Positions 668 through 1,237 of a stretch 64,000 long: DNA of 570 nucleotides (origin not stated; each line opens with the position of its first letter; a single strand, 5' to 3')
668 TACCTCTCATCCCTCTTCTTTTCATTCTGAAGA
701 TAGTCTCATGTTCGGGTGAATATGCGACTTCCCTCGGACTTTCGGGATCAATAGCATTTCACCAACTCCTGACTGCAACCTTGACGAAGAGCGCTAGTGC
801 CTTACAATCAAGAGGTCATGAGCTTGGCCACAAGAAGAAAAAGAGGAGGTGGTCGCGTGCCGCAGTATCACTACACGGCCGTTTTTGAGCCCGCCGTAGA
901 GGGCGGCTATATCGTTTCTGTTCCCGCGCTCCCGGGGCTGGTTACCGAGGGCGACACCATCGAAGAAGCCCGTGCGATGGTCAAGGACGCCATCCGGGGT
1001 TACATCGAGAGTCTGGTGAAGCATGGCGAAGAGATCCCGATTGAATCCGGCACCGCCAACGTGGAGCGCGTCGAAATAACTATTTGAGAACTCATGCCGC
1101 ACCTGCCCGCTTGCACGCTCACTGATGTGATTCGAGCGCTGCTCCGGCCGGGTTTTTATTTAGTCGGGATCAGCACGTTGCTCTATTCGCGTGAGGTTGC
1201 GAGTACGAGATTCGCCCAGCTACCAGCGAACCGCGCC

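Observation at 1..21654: Right-hand arm of an integrated mobile element ending at a tmRNA/tRNA 3'-end-like repeat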

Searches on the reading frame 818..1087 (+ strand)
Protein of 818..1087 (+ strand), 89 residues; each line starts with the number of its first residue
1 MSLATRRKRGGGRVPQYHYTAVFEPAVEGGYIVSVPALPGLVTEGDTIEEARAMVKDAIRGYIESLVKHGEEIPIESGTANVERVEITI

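Call 54: list_cluster_members(proteins=[window:818-1087:+, window:857-1087:+, window:3344-3577:+, window:4343-5179:+, L098:148-522:+, L098:532-843:+, window:6987-7361:+, window:6084-6941:+, window:6135-6941:+, window:2295-3044:-])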
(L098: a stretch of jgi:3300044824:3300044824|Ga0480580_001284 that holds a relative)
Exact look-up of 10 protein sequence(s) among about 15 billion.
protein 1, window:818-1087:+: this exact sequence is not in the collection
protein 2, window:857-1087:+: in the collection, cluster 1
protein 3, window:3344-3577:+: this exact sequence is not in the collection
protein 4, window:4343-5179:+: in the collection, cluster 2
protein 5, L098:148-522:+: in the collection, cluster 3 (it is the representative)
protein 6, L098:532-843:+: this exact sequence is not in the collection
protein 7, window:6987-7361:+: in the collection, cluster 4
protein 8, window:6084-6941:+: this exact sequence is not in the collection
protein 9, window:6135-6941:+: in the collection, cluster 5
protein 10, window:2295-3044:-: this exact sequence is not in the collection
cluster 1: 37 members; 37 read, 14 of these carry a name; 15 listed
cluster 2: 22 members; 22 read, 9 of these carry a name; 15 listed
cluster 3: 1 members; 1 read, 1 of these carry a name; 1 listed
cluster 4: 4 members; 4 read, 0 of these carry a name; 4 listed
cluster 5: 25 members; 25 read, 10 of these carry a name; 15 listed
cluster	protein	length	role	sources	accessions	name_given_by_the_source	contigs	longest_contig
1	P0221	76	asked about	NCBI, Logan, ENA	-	-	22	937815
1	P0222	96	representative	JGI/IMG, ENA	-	antitoxin HicB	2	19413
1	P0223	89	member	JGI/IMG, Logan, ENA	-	predicted RNase H-like HicB family nuclease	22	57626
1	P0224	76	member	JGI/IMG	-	predicted RNase H-like HicB family nuclease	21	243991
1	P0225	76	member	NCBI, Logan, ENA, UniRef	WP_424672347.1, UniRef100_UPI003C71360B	type II toxin-antitoxin system HicB family antitoxin [Candidatus Binatus sp.] | type II toxin-antitoxin system HicB family antitoxin n=1 Tax=Candidatus Binatus sp. ...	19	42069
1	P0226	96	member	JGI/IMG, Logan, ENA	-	predicted RNase H-like HicB family nuclease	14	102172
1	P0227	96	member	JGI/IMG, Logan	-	predicted RNase H-like HicB family nuclease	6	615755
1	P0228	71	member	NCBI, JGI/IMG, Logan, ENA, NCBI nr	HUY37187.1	MAG TPA: type II toxin-antitoxin system HicB family antitoxin [Candidatus Binataceae ... | type II toxin-antitoxin system HicB family antitoxin [Candidatus Binataceae bacterium]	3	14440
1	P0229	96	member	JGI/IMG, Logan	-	predicted RNase H-like HicB family nuclease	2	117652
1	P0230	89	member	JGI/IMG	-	antitoxin HicB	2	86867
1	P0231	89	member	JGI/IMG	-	antitoxin HicB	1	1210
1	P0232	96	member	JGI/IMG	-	antitoxin HicB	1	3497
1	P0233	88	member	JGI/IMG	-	antitoxin HicB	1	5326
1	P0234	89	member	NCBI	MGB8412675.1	MAG: type II toxin-antitoxin system HicB family antitoxin [Candidatus Binatus sp.]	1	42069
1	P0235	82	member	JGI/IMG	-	antitoxin HicB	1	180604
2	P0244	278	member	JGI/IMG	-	ParB family chromosome partitioning protein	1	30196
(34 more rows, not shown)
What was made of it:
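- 857..1087 (+): hicB antitoxin (76 aa), intact. Exact sequence is in the collection (call 54).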

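Call 55: find_encoding_contigs(protein=P0244, flank=10000, max_places=2)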
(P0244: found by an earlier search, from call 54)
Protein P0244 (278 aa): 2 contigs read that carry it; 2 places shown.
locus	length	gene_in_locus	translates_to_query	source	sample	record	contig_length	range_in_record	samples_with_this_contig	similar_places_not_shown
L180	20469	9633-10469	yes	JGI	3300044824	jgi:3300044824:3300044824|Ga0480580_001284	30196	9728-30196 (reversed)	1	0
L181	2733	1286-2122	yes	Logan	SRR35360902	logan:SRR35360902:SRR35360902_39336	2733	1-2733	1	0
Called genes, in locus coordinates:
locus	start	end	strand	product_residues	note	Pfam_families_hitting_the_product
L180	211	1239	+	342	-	PF00589:Phage_integrase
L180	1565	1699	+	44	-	-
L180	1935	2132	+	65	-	-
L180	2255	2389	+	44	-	-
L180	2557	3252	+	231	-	PF04488:Gly_transf_sug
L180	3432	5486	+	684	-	PF01755:Glyco_transf_25, PF00722:Glyco_hydro_16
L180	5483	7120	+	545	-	PF02543:Carbam_trans_N, PF16861:Carbam_trans_C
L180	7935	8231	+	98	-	PF15919:HicB_lk_antitox, PF15970:HicB-like_2 (weak), PF21748:UPF0150 (weak)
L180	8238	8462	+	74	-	PF07927:HicA_toxin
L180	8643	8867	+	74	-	PF01402:RHH_1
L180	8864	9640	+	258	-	PF00142:Fer4_NifH, PF01656:CbiA, PF02374:ArsA_ATPase (weak), PF06564:CBP_BcsQ, PF09140:MipZ (faint), PF10609:ParA, PF13614:AAA_31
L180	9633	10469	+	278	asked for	PF02195:ParB_N, PF17762:HTH_ParB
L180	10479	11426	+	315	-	PF13730:HTH_36 (weak)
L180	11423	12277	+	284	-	PF02086:MethyltransfD12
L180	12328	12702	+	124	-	PF20472:PDDEXK_11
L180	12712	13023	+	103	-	-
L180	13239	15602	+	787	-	PF00271:Helicase_C (faint), PF00270:DEAD, PF04851:ResIII, PF18766:SWI2_SNF2, PF08463:EcoEI_R_C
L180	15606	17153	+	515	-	PF12161:HsdM_N (weak), PF02384:N6_Mtase, PF07669:Eco57I (weak)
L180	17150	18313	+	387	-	PF01420:Methylase_S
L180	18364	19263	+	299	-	PF04326:SLFN_AlbA_2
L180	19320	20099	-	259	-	PF18144:SMODS, PF01909:NTP_transf_2 (weak)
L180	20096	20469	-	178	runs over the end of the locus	-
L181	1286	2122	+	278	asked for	PF02195:ParB_N, PF17762:HTH_ParB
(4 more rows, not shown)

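Call 59: find_encoding_contigs(protein=window:857-1087:+, flank=10000, max_places=10)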
Protein window:857-1087:+ (76 aa): 21 contigs read that carry it; 10 places shown.
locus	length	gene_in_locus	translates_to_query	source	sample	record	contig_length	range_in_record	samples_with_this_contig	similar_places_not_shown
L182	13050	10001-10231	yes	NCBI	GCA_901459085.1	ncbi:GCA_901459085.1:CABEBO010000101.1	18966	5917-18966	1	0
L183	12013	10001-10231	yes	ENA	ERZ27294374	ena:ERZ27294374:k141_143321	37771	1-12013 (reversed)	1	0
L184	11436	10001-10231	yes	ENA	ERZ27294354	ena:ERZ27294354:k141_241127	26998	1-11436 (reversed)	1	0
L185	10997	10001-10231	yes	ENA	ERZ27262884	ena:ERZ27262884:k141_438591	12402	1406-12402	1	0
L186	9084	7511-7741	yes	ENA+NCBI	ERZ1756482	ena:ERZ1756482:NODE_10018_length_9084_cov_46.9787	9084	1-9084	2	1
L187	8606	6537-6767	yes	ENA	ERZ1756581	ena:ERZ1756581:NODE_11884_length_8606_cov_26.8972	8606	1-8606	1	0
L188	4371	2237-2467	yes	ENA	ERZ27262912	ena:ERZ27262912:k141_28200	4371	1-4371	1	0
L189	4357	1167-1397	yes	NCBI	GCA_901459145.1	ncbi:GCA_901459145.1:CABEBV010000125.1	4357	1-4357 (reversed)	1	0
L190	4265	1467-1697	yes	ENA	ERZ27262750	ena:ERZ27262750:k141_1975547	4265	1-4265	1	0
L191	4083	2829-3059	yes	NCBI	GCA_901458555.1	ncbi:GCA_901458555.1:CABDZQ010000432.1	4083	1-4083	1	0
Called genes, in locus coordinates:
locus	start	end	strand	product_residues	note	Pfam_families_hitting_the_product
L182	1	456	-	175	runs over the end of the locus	PF00578:AhpC-TSA, PF08534:Redoxin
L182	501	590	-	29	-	-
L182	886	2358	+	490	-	PF00587:tRNA-synt_2b, PF03129:HGTP_anticodon, PF09180:ProRS-C_1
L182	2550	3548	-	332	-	PF00579:tRNA-synt_1b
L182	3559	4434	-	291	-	PF01261:AP_endonuc_2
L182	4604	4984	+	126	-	-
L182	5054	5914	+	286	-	PF01513:NAD_kinase, PF20143:NAD_kinase_C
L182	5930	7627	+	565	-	PF02463:SMC_N, PF13476:AAA_23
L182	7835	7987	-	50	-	-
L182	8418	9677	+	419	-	PF02515:CoA_transf_3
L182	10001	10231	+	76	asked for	PF15970:HicB-like_2 (weak), PF21748:UPF0150 (weak), PF15919:HicB_lk_antitox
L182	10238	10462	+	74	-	PF07927:HicA_toxin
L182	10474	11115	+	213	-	-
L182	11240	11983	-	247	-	PF01063:Aminotran_4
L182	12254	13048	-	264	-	?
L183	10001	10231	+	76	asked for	PF15970:HicB-like_2 (weak), PF21748:UPF0150 (weak), PF15919:HicB_lk_antitox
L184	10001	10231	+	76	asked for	PF15970:HicB-like_2 (weak), PF21748:UPF0150 (weak), PF15919:HicB_lk_antitox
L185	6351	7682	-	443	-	PF13356:Arm-DNA-bind_3, PF14659:Phage_int_SAM_3 (weak), PF22022:Phage_int_M (weak), PF00589:Phage_integrase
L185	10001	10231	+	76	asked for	PF15970:HicB-like_2 (weak), PF21748:UPF0150 (weak), PF15919:HicB_lk_antitox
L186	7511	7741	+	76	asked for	PF15970:HicB-like_2 (weak), PF21748:UPF0150 (weak), PF15919:HicB_lk_antitox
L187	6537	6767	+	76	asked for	PF15970:HicB-like_2 (weak), PF21748:UPF0150 (weak), PF15919:HicB_lk_antitox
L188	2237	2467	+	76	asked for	PF15970:HicB-like_2 (weak), PF21748:UPF0150 (weak), PF15919:HicB_lk_antitox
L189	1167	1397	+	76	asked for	PF15970:HicB-like_2 (weak), PF21748:UPF0150 (weak), PF15919:HicB_lk_antitox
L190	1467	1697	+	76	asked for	PF15970:HicB-like_2 (weak), PF21748:UPF0150 (weak), PF15919:HicB_lk_antitox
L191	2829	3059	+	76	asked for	PF15970:HicB-like_2 (weak), PF21748:UPF0150 (weak), PF15919:HicB_lk_antitox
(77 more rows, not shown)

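Call 108: search_protein_families(library=pfam, proteins=[L180:211-1239:+], max_evalue=0.001)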
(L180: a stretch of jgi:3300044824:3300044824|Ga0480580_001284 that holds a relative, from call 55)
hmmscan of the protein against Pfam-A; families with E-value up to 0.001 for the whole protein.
L180:211-1239:+ (342 aa): 1 family
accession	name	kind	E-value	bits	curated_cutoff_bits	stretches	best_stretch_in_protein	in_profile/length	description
PF00589.27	Phage_integrase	-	7.9e-16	58.7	27.1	1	171-323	5-165/172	Phage integrase family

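Call 114: find_homologous_proteins(query=L180:211-1236:+, max_evalue=1e-30)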
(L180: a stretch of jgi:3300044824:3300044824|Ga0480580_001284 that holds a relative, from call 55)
Query L180:211-1236:+ (342 aa): 603 proteins with E <= 1e-30 among 7886 candidates; the best 120 are listed.
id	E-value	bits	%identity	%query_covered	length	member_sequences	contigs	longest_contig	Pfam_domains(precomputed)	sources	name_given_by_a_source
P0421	4.7e-229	777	100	100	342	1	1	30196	PF00589.28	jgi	jgi:integrase/recombinase XerC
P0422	1.1e-205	700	88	100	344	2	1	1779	PF00589.28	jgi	jgi:integrase/recombinase XerD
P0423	1.9e-192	657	82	100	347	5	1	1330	PF00589.28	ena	-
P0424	4.4e-169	580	74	100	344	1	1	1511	PF00589.28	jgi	jgi:integrase/recombinase XerD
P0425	9.9e-154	530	68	100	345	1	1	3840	PF00589.28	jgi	jgi:integrase/recombinase XerD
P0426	9.3e-148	510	73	90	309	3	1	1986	PF00589.28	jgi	-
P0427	8.5e-146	503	65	100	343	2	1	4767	PF00589.28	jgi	jgi:site-specific recombinase XerD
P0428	1.1e-138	480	63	100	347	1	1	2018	PF00589.28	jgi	-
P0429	3.7e-138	478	63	100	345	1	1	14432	PF00589.28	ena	-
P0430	6.8e-137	474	70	87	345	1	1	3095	PF00589.28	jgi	jgi:site-specific recombinase XerD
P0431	1.5e-136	473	62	100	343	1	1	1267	PF00589.28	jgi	jgi:site-specific recombinase XerD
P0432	5.4e-135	468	60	100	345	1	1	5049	PF00589.28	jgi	jgi:integrase/recombinase XerD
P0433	4.5e-133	462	61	100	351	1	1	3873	PF00589.28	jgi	jgi:site-specific recombinase XerD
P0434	3.3e-131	456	59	100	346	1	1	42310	PF00589.28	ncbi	-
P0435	3.7e-131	455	59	100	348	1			PF00589.28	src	-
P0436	3.8e-131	455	58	100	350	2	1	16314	PF00589.28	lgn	-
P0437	6.2e-125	435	57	99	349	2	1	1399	PF00589.28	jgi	-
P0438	1.2e-124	434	57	100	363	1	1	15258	PF00589.28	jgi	jgi:integrase/recombinase XerD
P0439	2.8e-122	426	57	99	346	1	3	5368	PF00589.28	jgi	jgi:integrase/recombinase XerD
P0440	9.3e-120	418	58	100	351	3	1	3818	PF00589.28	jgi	jgi:integrase/recombinase XerD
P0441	4.6e-118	412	56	100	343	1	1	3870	PF00589.28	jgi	jgi:site-specific recombinase XerD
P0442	1.9e-117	410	57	99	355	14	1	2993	PF00589.28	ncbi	-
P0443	4.3e-117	409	55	100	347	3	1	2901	PF00589.28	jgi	-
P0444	1.5e-116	407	57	99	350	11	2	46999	PF00589.28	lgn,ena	-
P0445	9.6e-115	401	54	100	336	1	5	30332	PF00589.28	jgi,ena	-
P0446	2.4e-114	400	60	89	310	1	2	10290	PF00589.28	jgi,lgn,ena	-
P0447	6.2e-114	399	54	99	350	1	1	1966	PF00589.28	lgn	-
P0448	8.3e-114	398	53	100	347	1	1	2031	PF00589.28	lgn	-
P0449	1.5e-113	397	54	100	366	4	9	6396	PF00589.28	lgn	-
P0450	2.8e-113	397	58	90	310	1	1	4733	PF00589.28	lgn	-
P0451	2.9e-113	397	55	100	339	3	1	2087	PF00589.28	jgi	jgi:integrase/recombinase XerD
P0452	3.1e-113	396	56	100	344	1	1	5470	PF00589.28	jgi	-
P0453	5.1e-113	396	55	99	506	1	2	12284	PF04480.19,PF22022.3,PF18741.8,PF00589.28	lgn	-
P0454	8.4e-113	395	57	93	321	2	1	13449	PF00589.28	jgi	jgi:integrase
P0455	1.3e-112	394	54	100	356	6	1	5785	PF00589.28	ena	-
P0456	3.5e-112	393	58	92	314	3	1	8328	PF00589.28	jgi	jgi:integrase/recombinase XerD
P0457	2.5e-111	390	53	100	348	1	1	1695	PF00589.28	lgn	-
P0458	3.5e-111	390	56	95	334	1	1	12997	PF00589.28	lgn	-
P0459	1.1e-110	388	59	90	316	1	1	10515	PF00589.28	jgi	-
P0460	3.4e-110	386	54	100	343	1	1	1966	PF00589.28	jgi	jgi:integrase/recombinase XerD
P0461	5.8e-110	386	53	100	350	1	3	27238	PF00589.28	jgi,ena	jgi:site-specific recombinase XerD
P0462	2.9e-109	383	54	100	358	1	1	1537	PF00589.28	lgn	-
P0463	5.0e-109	383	54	99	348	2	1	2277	PF00589.28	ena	-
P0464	1.2e-108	381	52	100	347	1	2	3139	PF00589.28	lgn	-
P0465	3.5e-108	380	56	92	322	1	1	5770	PF00589.28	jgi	-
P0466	6.1e-108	379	53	100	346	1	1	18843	PF00589.28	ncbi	-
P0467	6.7e-108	379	52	99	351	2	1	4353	PF00589.28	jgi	-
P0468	1.8e-107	378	53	95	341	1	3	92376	PF13102.13,PF00589.28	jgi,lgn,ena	jgi:site-specific recombinase XerD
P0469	2.9e-107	377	57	91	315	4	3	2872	PF00589.28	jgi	jgi:site-specific recombinase XerD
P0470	4.9e-107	376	56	90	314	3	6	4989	PF00589.28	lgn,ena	-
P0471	8.5e-107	375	52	99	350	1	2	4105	PF00589.28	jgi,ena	-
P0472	1.1e-106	375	53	100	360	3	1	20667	PF00589.28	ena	-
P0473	2.2e-106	374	51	100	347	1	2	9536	PF00589.28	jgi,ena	-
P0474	4.5e-106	373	53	99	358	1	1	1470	PF00589.28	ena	-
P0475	5.3e-106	373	51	100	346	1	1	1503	PF00589.28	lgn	-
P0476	7.0e-106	372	54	99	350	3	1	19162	PF00589.28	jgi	jgi:integrase/recombinase XerD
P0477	1.2e-105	371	51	100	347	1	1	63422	PF00589.28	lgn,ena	-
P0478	2.8e-105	370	51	100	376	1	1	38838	PF00589.28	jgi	jgi:integrase/recombinase XerD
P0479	7.5e-105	369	56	90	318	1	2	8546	PF00589.28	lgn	-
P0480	9.8e-105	369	53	100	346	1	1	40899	PF00589.28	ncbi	-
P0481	1.2e-104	368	52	100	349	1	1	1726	PF00589.28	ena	-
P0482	2.8e-104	367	51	99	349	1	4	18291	PF00589.28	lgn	-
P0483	4.2e-104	366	51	99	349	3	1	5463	PF00589.28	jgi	jgi:integrase/recombinase XerD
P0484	4.4e-104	366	53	99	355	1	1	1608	PF00589.28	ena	-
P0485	3.8e-103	363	51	100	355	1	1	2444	PF00589.28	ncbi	-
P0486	5.3e-103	363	51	99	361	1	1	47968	PF00589.28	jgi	jgi:integrase/recombinase XerD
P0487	1.7e-102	361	51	97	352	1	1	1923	PF00589.28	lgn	-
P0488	2.2e-102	361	56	90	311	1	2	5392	PF00589.28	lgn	-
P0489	2.6e-102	361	52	100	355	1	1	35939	PF00589.28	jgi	jgi:integrase/recombinase XerD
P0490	3.0e-102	360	52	94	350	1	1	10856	PF00589.28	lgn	-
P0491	6.6e-102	359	52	99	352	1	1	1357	PF00589.28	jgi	jgi:integrase/recombinase XerD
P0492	1.3e-101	358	51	99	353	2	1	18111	PF00589.28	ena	-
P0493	1.7e-101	358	53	92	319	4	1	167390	PF00589.28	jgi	jgi:site-specific recombinase XerD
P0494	2.5e-101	357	51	94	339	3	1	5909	PF00589.28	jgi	jgi:integrase/recombinase XerD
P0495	3.3e-101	357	55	92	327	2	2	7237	PF00589.28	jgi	jgi:integrase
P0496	1.3e-100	355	55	92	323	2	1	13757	PF00589.28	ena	-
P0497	1.5e-100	355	51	100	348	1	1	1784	PF00589.28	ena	-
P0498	1.8e-100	354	51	99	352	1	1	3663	PF00589.28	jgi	jgi:integrase/recombinase XerD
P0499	2.3e-100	354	54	91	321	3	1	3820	PF00589.28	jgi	jgi:site-specific recombinase XerD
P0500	3.1e-100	354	50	99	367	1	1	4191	PF00589.28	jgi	jgi:integrase/recombinase XerD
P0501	4.5e-100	353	50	99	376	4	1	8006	PF00589.28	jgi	jgi:site-specific recombinase XerD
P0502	4.6e-100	353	51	99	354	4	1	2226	PF00589.28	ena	-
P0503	8.0e-100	352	50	99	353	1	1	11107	PF00589.28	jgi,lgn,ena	-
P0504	9.8e-100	352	49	99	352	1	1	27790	PF00589.28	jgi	jgi:integrase/recombinase XerD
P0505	2.5e-99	351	51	95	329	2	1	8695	PF00589.28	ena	-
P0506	2.7e-99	351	49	100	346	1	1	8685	PF00589.28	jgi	-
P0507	5.3e-99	350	54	90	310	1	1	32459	PF00589.28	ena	-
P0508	7.0e-99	349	50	99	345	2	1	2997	PF00589.28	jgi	-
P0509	7.2e-99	349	49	99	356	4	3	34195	PF00589.28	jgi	jgi:site-specific recombinase XerD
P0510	7.7e-99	349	49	95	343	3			PF00589.28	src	-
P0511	7.9e-99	349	53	92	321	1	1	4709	PF00589.28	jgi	-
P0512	2.9e-98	347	50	98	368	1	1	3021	PF00589.28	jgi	jgi:integrase/recombinase XerD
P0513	4.2e-98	347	48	100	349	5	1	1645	PF00589.28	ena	-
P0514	4.4e-98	347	48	100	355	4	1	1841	PF00589.28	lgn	-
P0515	6.1e-98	346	54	89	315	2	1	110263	PF00589.28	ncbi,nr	ncbi:MAG TPA: tyrosine-type recombinase/integrase [Patescibacteria group bacterium]|nr:tyrosine-type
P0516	8.2e-98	346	54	90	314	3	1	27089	PF00589.28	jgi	jgi:site-specific recombinase XerD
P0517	2.1e-97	344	52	94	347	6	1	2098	PF00589.28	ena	-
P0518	2.2e-97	344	49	100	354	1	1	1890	PF00589.28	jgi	jgi:integrase/recombinase XerD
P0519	2.4e-97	344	55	89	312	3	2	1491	PF00589.28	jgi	-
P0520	3.2e-97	344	47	99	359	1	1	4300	PF00589.28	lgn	-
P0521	3.6e-97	344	53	90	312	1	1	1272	PF00589.28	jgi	jgi:site-specific recombinase XerD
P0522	5.2e-97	343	48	99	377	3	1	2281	PF00589.28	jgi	jgi:site-specific recombinase XerD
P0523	7.9e-97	343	50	94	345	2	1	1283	PF00589.28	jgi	jgi:integrase/recombinase XerD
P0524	9.8e-97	342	50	94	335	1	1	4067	PF00589.28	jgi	jgi:integrase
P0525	1.1e-96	342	51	91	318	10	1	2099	PF00589.28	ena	-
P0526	1.1e-96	342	51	94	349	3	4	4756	PF00589.28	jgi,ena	-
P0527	1.2e-96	342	51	95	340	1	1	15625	PF00589.28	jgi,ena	-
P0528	1.8e-96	341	49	99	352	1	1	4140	PF00589.28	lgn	-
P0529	2.1e-96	341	50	100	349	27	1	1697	PF00589.28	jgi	-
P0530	2.2e-96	341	50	99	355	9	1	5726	PF00589.28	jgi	jgi:integrase/recombinase XerD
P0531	2.6e-96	341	49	99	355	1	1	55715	PF00589.28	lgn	-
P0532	2.7e-96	341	50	99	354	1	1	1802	PF00589.28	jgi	jgi:integrase/recombinase XerD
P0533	2.9e-96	341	50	95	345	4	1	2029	PF00589.28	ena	-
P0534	6.8e-96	339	48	100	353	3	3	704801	PF00589.28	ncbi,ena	-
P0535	1.2e-95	339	51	98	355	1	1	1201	PF00589.28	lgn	-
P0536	1.6e-95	338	48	100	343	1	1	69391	PF00589.28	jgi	jgi:integrase/recombinase XerD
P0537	1.7e-95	338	49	94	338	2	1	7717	PF00589.28,PF16795.11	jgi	jgi:integrase/recombinase XerD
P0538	2.8e-95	337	50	99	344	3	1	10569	PF00589.28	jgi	jgi:integrase/recombinase XerD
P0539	3.5e-95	337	49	99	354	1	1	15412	PF00589.28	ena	-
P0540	3.6e-95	337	49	94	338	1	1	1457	PF00589.28,PF16795.11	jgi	jgi:integrase/recombinase XerD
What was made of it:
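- None of the top 120 homologues of Int342 comes from a 937,815-bp contig (call 114), although that listing is incomplete.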

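Call 115: find_encoding_contigs(protein=P0434, flank=6000, max_places=2)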
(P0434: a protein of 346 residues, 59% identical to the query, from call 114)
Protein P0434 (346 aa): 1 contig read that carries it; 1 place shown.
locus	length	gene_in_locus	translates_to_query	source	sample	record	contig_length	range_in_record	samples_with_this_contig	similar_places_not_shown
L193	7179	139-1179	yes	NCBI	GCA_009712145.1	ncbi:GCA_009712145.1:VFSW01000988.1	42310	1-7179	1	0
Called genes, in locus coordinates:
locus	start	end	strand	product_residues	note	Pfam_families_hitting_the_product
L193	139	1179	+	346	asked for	PF00589:Phage_integrase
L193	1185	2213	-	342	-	-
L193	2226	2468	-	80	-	-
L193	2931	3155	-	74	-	PF13560:HTH_31, PF12844:HTH_19 (weak), PF01381:HTH_3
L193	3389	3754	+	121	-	-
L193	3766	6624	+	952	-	PF13360:PQQ_2 (weak), PF25292:Beta-prop_CGLA (faint), PF13570:Beta-prop_ACSF4, PF13360:PQQ_2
